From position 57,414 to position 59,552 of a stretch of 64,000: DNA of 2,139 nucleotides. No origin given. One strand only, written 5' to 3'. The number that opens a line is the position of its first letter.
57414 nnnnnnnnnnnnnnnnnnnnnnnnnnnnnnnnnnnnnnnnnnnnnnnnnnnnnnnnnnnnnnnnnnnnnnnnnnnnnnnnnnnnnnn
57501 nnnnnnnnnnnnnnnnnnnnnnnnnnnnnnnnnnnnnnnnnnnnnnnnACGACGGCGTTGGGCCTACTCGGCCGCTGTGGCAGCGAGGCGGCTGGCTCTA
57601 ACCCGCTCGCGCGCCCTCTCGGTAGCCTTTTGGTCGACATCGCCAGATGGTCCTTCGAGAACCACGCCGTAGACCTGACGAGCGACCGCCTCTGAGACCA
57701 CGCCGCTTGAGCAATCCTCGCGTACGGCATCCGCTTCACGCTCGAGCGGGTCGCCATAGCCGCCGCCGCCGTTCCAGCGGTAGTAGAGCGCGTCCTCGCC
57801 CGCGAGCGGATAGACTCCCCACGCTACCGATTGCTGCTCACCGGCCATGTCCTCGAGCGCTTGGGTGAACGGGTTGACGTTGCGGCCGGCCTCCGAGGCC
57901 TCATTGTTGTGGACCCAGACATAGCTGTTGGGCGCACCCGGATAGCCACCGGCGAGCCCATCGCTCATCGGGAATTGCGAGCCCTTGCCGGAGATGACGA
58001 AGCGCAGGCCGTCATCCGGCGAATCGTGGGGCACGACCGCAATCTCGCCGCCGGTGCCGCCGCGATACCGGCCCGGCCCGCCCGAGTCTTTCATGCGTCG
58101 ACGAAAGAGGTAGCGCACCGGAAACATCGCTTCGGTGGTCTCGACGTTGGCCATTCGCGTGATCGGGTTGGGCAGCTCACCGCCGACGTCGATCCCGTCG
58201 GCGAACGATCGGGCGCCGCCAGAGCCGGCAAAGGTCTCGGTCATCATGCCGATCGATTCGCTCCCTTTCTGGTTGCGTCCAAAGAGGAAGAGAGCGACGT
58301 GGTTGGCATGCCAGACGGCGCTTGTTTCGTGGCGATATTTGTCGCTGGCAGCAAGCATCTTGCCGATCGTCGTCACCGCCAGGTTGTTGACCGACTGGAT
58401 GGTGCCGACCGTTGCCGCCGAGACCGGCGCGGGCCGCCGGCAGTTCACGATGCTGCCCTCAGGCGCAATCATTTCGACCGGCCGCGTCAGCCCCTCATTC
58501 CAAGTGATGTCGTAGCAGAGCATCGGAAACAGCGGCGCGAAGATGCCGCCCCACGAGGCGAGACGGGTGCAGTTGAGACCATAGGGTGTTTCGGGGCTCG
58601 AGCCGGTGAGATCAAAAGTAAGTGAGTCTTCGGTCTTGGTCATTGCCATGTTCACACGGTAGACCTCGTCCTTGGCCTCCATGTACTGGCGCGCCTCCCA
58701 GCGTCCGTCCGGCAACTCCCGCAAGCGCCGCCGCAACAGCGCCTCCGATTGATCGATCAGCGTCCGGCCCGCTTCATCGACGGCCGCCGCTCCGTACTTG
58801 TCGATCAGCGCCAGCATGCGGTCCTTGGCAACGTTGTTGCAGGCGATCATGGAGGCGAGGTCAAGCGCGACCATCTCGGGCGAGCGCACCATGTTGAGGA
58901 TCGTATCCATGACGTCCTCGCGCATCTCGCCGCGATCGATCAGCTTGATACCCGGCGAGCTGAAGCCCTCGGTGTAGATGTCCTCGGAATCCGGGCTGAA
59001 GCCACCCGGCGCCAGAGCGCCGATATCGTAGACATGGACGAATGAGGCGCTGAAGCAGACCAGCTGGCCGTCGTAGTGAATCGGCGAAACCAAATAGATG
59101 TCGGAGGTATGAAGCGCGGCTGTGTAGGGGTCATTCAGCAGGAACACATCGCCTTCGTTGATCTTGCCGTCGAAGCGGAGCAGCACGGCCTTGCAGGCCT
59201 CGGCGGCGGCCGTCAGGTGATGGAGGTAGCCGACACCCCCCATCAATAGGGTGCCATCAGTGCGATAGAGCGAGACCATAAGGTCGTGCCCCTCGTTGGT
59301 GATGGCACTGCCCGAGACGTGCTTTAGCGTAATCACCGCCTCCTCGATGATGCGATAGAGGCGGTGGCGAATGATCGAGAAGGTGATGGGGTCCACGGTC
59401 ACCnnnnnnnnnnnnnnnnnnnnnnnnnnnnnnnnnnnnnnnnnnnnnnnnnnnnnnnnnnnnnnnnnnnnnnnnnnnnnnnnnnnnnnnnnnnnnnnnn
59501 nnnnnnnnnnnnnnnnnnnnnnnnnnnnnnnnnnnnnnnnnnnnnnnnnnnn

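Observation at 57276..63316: Four-gene module HyuB - HyuA - HyuB' - zinc-ribbon gamma with acetone/acetophenone-carboxylase-like composition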

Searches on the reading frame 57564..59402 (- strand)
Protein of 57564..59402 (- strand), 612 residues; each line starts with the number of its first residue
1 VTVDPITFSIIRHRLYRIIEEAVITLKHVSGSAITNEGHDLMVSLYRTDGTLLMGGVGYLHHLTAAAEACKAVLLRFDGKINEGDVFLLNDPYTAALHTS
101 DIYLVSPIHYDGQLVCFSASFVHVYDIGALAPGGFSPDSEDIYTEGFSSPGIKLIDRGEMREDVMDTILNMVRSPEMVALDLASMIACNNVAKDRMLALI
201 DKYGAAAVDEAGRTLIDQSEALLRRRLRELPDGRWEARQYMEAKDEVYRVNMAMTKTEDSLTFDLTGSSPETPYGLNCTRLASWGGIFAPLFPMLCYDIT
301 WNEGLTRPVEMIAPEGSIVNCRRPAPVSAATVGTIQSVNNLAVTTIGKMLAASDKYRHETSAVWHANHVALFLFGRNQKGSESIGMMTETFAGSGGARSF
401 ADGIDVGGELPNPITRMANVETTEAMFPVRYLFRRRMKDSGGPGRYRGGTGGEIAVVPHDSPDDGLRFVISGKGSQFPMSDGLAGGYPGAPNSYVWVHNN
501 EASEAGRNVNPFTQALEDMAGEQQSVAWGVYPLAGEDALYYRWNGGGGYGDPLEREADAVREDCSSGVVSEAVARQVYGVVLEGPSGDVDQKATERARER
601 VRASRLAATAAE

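Call 3: search_protein_families(library=pfam, proteins=[window:57564-59402:-], max_evalue=1)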
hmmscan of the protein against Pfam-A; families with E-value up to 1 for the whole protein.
window:57564-59402:- (612 aa): 2 families
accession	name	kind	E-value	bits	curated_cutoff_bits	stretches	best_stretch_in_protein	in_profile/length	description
PF02538.19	Hydantoinase_B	-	4.6e-125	418.5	26.8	1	4-552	1-519/519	Hydantoinase B/oxoprolinase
PF07941.16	K_channel_TID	-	0.17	12.9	25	1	587-611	20-44/75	Potassium channel Kv1.4 tandem inactivation domain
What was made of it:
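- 57564..59402 (-): HyuB7, the HyuB-type catalytic (metal-site) subunit that partners gamma. Hydantoinase_B, E = 4.6e-125 (call 3).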

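Call 6: search_solved_structures(query=window:57564-59402:-, max_evalue=0.001)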
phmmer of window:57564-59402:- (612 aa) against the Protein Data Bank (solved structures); distinct sequences matched with E-value up to 0.001: 5.
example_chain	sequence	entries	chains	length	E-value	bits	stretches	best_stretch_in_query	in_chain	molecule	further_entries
6yra_B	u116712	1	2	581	1.6e-59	205.3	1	2-597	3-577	Hydantoinase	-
7hk5_A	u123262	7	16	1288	5.2e-57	196.9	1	4-600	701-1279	N-methylhydantoinase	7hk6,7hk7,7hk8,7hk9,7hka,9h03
5l9w_A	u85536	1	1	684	2e-53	185.1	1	3-600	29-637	Acetophenone carboxylase delta subunit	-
5m45_A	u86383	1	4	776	6.6e-35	123.9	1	4-609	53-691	Acetone carboxylase alpha subunit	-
5svb_A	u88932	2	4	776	3.6e-34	121.5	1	4-609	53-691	Acetone carboxylase alpha subunit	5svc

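Call 31: search_protein_families(library=ncbifam, proteins=[window:57564-59402:-], max_evalue=0.001)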
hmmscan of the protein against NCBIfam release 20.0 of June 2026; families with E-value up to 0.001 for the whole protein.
window:57564-59402:- (612 aa): 2 families
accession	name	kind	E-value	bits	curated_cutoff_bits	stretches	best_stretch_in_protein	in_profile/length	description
NF050157.1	CapLactmsBetCapB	equivalog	7.7e-76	255.6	1000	1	3-599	1-576/577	caprolactamase subunit beta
NF042976.1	AcphenoCarb_ApcD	equivalog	3.5e-58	197.4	1500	1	3-605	29-643/685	acetophenone carboxylase subunit delta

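Call 41: search_solved_structures(query=window:57564-59402:-, max_evalue=1e-20, show_alignments=4)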
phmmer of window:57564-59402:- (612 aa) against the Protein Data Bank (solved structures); distinct sequences matched with E-value up to 1e-20: 5.
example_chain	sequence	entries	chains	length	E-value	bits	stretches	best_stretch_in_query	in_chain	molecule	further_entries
6yra_B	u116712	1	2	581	1.6e-59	205.3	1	2-597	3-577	Hydantoinase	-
7hk5_A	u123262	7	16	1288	5.2e-57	196.9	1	4-600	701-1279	N-methylhydantoinase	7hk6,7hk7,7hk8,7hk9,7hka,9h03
5l9w_A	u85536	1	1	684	2e-53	185.1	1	3-600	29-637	Acetophenone carboxylase delta subunit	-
5m45_A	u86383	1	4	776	6.6e-35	123.9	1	4-609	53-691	Acetone carboxylase alpha subunit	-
5svb_A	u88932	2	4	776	3.6e-34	121.5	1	4-609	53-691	Acetone carboxylase alpha subunit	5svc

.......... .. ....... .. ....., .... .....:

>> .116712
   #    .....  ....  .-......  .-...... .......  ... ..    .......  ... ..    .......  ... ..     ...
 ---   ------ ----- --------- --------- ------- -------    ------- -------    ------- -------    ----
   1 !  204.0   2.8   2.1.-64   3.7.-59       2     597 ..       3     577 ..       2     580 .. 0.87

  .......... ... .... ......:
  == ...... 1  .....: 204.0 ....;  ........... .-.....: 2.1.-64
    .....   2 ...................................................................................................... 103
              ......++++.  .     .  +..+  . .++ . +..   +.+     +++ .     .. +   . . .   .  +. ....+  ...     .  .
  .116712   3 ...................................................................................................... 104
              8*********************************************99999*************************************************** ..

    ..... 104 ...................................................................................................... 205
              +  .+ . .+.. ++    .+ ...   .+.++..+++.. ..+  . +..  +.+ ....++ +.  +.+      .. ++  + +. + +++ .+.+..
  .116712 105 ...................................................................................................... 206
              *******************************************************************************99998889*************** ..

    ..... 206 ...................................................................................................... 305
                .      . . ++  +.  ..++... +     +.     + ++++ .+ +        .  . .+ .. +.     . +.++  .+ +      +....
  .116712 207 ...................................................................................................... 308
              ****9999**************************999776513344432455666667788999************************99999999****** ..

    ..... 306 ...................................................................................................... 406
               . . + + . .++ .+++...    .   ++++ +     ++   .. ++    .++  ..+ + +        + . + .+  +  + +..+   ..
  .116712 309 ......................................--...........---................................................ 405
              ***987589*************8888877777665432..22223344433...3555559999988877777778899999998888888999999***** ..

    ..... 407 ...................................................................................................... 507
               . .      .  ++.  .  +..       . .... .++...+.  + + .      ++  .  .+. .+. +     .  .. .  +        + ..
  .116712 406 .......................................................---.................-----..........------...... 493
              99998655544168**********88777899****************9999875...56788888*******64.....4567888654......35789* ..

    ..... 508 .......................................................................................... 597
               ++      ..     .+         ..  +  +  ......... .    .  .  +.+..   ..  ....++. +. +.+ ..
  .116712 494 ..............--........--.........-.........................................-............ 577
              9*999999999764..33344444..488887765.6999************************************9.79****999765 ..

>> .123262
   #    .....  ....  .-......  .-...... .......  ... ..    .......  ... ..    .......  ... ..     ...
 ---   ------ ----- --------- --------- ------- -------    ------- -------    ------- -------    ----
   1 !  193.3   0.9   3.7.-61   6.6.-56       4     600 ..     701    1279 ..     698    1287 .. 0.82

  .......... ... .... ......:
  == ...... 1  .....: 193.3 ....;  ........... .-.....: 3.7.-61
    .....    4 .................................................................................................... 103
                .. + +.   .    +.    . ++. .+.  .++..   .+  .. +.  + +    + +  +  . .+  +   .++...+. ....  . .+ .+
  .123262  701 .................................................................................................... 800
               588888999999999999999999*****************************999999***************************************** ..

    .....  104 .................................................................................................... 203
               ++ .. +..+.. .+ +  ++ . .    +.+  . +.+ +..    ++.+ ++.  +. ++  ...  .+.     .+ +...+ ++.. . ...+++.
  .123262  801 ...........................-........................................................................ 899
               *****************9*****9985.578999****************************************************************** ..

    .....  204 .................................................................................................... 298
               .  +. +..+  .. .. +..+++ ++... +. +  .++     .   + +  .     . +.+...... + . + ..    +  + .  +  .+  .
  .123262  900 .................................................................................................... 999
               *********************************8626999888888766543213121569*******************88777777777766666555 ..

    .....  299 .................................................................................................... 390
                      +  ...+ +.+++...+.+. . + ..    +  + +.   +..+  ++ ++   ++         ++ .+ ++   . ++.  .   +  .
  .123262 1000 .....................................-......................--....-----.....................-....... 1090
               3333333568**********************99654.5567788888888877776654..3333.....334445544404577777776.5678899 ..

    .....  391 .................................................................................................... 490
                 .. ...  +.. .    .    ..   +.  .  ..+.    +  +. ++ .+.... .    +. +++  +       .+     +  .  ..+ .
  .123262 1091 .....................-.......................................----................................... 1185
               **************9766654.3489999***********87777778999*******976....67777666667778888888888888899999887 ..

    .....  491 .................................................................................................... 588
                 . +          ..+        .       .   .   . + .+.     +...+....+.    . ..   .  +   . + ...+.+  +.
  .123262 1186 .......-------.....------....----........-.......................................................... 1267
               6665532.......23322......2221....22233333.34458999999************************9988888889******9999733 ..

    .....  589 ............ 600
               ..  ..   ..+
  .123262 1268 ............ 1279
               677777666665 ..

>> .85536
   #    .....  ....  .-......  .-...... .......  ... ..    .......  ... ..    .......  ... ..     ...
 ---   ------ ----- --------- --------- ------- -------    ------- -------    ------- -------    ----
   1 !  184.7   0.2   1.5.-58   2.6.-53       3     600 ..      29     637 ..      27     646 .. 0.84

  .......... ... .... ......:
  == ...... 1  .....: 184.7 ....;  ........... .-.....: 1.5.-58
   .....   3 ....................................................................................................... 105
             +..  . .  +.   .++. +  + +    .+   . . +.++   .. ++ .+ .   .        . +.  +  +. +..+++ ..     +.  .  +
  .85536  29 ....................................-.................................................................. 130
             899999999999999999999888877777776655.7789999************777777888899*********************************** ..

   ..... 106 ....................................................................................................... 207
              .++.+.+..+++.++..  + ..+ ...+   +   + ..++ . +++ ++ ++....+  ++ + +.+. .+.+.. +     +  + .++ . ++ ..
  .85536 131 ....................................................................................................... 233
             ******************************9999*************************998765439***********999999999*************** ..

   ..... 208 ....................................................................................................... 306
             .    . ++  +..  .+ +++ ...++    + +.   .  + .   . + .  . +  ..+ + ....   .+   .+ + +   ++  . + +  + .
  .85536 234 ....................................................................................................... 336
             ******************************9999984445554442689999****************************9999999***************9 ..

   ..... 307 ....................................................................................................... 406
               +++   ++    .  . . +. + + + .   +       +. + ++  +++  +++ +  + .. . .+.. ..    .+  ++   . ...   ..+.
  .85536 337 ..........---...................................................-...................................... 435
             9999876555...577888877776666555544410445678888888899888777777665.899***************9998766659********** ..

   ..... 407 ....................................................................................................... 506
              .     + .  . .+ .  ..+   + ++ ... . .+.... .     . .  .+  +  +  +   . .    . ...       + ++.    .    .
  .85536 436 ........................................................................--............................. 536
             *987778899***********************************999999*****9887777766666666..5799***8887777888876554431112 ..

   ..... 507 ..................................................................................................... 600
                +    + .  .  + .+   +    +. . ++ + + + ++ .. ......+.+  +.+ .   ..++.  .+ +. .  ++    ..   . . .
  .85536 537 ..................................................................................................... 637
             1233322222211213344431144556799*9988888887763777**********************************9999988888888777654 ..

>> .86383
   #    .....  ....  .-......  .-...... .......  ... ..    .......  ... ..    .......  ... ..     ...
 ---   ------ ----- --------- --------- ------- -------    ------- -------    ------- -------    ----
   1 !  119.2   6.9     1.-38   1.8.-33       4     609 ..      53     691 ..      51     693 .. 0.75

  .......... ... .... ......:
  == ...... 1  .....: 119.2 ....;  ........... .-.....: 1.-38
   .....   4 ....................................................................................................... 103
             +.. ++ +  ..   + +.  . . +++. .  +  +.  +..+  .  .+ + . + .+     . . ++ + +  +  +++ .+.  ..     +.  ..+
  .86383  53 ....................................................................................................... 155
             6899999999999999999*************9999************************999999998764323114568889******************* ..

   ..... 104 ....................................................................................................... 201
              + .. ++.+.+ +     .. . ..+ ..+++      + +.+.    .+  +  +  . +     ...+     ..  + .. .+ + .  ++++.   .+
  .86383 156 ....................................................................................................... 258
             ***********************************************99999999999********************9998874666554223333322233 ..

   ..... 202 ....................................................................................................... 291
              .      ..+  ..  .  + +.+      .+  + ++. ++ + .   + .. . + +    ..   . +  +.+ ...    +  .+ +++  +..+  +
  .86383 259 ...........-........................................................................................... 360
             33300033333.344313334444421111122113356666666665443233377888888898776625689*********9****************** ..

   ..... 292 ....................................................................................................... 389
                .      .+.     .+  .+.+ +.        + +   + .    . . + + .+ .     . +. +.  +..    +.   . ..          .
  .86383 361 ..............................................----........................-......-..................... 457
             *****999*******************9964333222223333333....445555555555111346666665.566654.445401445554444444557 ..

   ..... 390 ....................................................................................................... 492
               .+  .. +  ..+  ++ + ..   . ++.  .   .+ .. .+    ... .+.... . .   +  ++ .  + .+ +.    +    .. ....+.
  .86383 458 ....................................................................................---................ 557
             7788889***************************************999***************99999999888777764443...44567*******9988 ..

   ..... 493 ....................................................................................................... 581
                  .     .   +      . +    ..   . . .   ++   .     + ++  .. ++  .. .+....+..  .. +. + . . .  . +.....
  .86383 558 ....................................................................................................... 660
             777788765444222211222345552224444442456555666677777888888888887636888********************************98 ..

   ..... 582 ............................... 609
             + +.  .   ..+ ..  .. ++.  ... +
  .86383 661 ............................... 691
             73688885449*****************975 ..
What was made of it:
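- The large subunits are hydantoinase-sized, and the first metal ligand is Asp, not the Acx Glu (call 41).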
